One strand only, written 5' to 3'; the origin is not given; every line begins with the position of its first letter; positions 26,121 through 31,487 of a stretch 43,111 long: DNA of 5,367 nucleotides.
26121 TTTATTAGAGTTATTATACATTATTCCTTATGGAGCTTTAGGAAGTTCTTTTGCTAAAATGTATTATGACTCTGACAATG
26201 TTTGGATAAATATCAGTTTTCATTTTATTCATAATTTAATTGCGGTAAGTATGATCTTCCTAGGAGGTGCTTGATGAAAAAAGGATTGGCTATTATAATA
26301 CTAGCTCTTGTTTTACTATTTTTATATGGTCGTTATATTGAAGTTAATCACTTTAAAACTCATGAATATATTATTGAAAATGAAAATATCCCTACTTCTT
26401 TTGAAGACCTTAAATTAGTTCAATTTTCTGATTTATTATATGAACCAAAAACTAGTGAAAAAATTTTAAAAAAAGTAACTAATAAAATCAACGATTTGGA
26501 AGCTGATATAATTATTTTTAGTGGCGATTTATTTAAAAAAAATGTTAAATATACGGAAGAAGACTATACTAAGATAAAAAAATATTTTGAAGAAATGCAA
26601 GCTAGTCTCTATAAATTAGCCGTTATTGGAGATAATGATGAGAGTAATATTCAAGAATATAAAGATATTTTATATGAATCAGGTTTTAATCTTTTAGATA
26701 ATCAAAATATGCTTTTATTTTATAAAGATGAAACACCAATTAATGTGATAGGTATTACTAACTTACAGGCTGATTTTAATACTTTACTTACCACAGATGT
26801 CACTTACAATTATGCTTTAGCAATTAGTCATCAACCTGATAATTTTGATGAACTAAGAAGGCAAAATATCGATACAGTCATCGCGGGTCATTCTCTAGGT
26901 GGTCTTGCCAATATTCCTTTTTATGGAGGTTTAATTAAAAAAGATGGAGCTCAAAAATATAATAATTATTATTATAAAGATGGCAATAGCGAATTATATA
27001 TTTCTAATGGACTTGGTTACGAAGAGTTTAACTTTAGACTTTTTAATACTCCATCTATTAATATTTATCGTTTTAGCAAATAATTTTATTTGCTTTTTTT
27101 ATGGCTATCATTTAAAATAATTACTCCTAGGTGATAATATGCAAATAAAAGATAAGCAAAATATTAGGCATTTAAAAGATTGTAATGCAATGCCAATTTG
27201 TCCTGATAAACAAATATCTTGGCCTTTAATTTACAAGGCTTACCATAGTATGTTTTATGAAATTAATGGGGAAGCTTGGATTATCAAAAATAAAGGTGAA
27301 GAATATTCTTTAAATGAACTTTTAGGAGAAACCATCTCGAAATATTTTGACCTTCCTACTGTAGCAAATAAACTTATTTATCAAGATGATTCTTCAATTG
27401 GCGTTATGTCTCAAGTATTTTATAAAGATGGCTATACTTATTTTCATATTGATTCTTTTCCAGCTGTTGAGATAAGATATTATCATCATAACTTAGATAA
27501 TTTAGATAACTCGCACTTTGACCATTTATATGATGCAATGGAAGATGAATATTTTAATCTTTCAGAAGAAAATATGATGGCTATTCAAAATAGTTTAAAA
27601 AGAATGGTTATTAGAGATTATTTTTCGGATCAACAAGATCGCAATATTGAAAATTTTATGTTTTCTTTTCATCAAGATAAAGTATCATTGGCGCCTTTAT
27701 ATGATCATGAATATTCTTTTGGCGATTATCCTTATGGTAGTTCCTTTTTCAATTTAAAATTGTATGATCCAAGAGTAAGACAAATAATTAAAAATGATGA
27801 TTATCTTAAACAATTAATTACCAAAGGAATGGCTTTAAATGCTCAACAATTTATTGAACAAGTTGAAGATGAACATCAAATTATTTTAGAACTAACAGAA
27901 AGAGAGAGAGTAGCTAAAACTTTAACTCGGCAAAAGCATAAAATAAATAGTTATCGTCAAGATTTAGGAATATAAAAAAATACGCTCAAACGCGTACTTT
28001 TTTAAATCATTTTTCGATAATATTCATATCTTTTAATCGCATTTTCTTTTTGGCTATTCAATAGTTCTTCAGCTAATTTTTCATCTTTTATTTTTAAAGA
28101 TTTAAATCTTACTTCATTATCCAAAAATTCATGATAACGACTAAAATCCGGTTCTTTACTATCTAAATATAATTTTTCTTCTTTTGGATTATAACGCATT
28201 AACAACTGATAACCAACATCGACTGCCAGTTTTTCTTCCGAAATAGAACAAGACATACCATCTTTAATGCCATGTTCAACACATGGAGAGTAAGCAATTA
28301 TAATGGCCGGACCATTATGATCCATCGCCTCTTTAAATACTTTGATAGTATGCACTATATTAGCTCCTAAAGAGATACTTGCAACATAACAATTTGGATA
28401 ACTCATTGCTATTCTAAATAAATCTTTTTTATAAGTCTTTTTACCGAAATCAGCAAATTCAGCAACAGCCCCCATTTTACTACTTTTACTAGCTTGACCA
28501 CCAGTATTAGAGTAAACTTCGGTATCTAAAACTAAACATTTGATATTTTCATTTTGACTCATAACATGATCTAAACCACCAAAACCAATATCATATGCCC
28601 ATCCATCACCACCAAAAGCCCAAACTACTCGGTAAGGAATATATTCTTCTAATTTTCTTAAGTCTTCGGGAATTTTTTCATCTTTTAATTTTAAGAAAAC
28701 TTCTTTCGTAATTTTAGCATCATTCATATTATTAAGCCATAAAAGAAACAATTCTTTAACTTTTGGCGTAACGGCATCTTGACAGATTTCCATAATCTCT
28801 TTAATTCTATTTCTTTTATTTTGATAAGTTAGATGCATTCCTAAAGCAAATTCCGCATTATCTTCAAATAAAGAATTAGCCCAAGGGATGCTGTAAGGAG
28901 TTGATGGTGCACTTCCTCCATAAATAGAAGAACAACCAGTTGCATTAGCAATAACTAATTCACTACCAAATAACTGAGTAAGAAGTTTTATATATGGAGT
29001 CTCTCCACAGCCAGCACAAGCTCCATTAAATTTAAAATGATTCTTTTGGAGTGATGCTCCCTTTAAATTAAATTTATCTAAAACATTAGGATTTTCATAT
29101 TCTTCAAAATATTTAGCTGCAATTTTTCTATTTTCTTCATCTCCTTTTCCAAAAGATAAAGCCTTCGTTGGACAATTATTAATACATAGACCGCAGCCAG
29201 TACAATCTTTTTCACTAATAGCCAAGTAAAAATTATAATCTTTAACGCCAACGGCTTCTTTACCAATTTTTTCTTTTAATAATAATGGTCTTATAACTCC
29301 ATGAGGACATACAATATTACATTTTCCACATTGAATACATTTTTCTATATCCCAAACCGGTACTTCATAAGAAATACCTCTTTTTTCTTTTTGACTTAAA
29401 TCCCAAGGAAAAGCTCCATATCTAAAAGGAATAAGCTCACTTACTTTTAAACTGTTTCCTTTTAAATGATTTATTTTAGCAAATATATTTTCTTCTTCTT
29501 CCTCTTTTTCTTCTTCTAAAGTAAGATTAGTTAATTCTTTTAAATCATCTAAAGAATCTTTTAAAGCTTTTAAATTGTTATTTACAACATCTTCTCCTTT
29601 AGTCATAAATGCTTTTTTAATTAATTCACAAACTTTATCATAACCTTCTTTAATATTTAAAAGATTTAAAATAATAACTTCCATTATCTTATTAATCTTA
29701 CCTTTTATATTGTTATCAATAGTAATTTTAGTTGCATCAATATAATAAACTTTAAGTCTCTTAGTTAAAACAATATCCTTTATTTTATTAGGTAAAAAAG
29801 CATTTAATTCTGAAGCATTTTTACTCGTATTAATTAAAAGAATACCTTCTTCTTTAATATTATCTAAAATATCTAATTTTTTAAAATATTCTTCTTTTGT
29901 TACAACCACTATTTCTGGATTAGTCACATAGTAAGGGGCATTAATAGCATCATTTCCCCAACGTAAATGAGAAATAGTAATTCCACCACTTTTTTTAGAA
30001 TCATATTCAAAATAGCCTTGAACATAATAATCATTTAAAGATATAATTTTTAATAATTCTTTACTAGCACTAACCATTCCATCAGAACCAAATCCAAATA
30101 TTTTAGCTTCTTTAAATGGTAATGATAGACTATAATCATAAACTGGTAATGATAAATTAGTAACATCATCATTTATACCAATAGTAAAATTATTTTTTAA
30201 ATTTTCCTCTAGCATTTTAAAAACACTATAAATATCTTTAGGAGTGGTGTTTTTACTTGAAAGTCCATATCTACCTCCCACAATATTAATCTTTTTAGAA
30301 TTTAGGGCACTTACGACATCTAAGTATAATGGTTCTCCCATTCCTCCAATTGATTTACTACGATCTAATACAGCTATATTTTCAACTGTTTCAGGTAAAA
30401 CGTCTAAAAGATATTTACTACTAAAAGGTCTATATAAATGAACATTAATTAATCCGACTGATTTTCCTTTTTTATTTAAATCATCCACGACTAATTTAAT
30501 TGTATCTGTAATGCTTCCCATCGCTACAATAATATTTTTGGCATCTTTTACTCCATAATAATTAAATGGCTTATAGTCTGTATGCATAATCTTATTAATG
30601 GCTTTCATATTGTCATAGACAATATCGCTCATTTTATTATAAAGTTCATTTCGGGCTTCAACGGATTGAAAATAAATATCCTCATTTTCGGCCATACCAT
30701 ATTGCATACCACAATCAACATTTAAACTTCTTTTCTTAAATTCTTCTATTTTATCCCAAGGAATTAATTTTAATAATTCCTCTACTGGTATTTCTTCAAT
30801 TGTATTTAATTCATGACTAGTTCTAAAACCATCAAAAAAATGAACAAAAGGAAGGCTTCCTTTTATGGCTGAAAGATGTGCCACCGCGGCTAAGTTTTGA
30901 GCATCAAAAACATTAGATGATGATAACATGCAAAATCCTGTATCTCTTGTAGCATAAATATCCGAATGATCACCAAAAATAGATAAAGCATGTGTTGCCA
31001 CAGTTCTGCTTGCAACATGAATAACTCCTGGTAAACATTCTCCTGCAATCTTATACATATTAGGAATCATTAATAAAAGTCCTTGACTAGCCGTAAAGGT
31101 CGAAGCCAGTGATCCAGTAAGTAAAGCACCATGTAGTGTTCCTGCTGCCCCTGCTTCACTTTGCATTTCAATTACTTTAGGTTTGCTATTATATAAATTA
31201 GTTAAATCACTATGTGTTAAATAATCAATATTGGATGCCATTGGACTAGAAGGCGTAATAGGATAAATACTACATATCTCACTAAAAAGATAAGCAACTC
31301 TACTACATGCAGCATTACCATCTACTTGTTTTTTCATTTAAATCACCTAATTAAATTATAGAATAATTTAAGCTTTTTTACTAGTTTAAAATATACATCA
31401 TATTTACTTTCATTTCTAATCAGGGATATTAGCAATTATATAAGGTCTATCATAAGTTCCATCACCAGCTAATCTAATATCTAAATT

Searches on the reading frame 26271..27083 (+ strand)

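Call 9: search_protein_families(library=pfam, proteins=[window:26271-27083:+], max_evalue=0.001)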
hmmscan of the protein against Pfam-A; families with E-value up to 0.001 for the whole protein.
window:26271-27083:+ (270 aa): 1 family
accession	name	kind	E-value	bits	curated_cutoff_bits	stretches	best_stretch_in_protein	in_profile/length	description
PF00149.33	Metallophos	-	0.00013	22.9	21.5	1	48-208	2-188/191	Calcineurin-like phosphoesterase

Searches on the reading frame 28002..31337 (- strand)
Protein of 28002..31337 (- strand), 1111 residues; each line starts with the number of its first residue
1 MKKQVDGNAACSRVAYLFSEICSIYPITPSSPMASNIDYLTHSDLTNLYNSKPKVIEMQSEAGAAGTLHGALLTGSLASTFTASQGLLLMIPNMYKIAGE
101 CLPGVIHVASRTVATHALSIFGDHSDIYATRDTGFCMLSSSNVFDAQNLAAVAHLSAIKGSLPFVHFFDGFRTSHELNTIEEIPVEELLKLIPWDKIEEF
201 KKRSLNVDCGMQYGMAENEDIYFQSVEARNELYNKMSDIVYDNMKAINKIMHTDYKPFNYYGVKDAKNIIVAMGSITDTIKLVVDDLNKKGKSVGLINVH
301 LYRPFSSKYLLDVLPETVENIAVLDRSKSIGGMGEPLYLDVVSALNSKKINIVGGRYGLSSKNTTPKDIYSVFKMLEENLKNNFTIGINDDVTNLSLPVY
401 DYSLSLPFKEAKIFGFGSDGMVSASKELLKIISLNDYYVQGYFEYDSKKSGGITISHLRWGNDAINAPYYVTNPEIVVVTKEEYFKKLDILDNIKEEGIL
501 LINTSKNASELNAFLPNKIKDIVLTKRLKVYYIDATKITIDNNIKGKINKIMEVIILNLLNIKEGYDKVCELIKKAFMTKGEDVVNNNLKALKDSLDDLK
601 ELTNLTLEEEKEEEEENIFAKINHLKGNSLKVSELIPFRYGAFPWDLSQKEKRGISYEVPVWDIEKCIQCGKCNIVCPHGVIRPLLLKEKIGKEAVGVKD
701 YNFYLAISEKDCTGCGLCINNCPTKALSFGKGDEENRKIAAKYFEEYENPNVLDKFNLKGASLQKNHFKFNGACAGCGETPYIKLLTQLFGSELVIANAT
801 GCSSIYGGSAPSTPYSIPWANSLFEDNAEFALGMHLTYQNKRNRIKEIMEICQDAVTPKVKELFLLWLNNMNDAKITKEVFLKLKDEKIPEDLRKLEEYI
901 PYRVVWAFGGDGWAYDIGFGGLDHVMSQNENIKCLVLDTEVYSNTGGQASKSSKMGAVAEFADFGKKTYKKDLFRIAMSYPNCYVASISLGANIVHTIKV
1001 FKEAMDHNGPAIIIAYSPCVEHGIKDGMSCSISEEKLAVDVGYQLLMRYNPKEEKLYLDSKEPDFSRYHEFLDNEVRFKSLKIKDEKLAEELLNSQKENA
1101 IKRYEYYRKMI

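Call 9: search_protein_families(library=pfam, proteins=[window:28002-31337:-], max_evalue=0.001)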
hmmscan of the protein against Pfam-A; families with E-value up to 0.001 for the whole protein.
window:28002-31337:- (1111 aa): 15 families
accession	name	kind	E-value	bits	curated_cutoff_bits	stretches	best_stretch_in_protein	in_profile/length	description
PF01855.24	POR_N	-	3.1e-66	223.9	27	1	14-241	2-227/231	Pyruvate flavodoxin/ferredoxin oxidoreductase, thiamine diP-bdg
PF01558.24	POR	-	2.1e-28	100.1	27.4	1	417-594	1-170/173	Pyruvate ferredoxin/flavodoxin oxidoreductase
PF17147.9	PFOR_II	-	6.5e-17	62.2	27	1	266-369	1-102/102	Pyruvate:ferredoxin oxidoreductase core domain II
PF12838.12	Fer4_7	-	5.7e-12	46.4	27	1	666-726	1-52/52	4Fe-4S dicluster domain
PF02775.26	TPP_enzyme_C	-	1.9e-10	41.2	21.9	1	901-1014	45-150/151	Thiamine pyrophosphate enzyme, C-terminal TPP binding domain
PF00037.32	Fer4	-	2e-10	40.5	21.1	2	660-683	1-24/24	4Fe-4S binding domain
PF12837.12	Fer4_6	-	6.6e-10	38.9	25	1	659-682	1-24/24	4Fe-4S binding domain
PF13484.11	Fer4_16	-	1.2e-08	36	30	1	712-778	2-57/66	4Fe-4S double cluster binding domain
PF13187.11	Fer4_9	-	2.2e-08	34.4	27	1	666-726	1-51/52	4Fe-4S dicluster domain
PF13237.11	Fer4_10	-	1.8e-07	31.4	25.5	1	663-723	5-53/53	4Fe-4S dicluster domain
PF14697.11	Fer4_21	-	2.1e-07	31.4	35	1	664-726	5-56/59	4Fe-4S dicluster domain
PF13534.11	Fer4_17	-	8.5e-07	29.9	22.2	0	663-681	42-60/61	4Fe-4S dicluster domain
PF12797.12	Fer4_2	-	1.5e-06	28.2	24.5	0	659-678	2-21/22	4Fe-4S binding domain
PF10371.14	EKR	-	6.5e-05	23.1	27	1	616-656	17-55/55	Domain of unknown function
PF13183.11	Fer4_8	-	0.00013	22.9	27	1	664-725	2-67/68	4Fe-4S dicluster domain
